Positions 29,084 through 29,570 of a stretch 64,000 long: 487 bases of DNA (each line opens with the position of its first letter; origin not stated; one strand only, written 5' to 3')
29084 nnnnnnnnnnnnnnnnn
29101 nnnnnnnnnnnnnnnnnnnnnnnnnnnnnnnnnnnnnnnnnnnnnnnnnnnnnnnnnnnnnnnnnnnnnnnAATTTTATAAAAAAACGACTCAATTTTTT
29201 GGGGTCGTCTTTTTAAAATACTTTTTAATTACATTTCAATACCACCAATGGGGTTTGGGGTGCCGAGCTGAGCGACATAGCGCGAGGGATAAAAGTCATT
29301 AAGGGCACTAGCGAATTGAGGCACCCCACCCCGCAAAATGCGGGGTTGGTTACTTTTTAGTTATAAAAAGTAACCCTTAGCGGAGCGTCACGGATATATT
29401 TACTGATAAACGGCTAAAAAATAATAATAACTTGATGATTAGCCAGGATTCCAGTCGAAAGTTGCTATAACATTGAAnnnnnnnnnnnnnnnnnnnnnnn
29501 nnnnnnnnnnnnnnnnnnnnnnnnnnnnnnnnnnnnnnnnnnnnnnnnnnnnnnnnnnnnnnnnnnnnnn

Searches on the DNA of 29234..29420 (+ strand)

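Call 59: search_dna_similar(query=window:29234-29420:+, collection=plasmids, mode=distant, max_evalue=0.01)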
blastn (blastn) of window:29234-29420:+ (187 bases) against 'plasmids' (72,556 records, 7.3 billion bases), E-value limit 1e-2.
No match.
